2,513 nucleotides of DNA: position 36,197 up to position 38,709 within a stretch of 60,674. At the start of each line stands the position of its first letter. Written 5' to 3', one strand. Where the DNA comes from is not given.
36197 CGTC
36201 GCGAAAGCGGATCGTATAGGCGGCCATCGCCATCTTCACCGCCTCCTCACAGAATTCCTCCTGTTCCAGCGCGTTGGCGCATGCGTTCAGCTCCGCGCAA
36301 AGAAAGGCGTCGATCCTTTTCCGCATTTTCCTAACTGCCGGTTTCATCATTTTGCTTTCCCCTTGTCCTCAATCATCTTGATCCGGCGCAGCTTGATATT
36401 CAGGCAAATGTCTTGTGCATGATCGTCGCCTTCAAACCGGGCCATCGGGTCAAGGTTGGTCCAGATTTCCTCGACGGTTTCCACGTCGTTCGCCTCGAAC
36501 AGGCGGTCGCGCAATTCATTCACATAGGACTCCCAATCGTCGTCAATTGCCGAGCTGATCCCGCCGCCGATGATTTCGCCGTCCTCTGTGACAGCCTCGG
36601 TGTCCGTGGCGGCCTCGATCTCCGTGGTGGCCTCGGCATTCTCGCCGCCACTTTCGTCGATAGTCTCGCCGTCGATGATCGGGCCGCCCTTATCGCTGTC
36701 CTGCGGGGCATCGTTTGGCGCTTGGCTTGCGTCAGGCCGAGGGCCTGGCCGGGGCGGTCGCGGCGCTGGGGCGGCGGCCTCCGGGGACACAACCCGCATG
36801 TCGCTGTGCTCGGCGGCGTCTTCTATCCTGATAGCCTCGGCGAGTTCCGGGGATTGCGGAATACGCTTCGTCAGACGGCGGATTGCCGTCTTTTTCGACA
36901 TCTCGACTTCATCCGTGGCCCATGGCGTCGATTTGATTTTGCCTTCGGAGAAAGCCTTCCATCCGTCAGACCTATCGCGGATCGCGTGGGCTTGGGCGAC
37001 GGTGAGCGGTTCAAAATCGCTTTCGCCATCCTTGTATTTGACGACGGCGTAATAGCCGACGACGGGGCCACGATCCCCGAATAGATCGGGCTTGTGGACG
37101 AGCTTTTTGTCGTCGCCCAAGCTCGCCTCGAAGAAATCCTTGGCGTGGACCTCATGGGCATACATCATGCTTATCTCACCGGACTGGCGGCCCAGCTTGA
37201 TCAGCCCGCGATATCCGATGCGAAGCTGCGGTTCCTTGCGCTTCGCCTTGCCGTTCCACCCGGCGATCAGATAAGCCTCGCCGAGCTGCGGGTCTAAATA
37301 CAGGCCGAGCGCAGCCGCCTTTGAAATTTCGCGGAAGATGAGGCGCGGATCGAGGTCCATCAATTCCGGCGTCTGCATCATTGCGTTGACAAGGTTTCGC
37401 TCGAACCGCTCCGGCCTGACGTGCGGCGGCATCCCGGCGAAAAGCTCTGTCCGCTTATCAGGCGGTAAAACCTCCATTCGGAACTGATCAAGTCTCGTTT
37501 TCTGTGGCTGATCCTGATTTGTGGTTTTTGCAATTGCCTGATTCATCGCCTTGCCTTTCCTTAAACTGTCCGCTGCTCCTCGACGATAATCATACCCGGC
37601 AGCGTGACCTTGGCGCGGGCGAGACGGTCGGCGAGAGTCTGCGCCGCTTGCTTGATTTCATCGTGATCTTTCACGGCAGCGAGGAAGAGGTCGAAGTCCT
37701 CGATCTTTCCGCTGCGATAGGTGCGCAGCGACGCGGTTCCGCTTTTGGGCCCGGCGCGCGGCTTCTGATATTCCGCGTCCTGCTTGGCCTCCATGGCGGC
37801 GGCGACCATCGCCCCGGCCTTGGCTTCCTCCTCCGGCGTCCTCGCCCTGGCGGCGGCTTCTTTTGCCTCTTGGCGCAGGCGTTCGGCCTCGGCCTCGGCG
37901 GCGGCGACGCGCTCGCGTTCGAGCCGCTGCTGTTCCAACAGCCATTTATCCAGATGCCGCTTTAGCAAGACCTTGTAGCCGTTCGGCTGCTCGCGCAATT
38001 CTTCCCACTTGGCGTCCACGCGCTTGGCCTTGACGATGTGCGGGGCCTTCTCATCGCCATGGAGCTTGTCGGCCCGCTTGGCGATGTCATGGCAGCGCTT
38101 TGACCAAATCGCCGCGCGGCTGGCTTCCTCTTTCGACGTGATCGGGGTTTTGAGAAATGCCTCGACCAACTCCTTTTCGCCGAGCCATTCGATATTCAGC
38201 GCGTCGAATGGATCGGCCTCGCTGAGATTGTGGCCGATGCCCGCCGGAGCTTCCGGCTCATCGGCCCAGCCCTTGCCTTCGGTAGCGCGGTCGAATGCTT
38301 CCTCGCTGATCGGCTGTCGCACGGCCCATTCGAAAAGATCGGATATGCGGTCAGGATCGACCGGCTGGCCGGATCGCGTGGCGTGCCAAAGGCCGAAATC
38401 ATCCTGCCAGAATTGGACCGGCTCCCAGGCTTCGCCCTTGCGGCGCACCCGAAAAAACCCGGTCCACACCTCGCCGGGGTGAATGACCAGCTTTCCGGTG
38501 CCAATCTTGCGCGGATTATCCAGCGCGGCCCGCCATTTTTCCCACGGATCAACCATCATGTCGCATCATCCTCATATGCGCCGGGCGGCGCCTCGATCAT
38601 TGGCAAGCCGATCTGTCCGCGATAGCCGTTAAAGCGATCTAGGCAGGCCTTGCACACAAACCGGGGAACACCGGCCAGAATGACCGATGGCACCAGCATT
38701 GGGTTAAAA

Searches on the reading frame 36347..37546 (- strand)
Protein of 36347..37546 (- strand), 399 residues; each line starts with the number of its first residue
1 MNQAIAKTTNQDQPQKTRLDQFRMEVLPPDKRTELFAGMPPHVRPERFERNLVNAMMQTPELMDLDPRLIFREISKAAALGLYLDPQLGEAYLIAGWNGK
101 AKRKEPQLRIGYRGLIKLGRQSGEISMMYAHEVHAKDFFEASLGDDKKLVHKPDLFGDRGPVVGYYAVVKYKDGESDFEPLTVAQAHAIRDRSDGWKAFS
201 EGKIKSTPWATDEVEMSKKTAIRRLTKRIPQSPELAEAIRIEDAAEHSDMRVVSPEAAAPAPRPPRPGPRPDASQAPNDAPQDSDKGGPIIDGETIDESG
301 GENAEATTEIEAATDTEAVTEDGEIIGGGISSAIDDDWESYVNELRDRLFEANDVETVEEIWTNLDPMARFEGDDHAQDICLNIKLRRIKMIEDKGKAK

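Call 65: search_protein_families(library=phrogs, proteins=[window:36347-37546:-], max_evalue=0.00001)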
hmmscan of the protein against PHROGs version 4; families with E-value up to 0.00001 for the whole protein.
window:36347-37546:- (399 aa): 3 families
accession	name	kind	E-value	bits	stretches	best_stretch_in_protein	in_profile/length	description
phrog_148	-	DNA, RNA and nucleotide metabolism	3.6e-61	208.8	1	10-389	17-360/387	RecT-like ssDNA annealing protein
phrog_19737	-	unknown function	1.2e-06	29.7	1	46-123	34-105/108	-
phrog_34786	-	unknown function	1.7e-06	29.2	1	6-100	13-107/116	-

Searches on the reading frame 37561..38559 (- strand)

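Call 65: search_protein_families(library=phrogs, proteins=[window:37561-38559:-], max_evalue=0.00001)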
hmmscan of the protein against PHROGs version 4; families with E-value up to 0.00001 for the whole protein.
window:37561-38559:- (332 aa): 1 family
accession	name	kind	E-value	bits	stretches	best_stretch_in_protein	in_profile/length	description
phrog_10477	-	DNA, RNA and nucleotide metabolism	2.3e-18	68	1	116-331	14-242/243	exonuclease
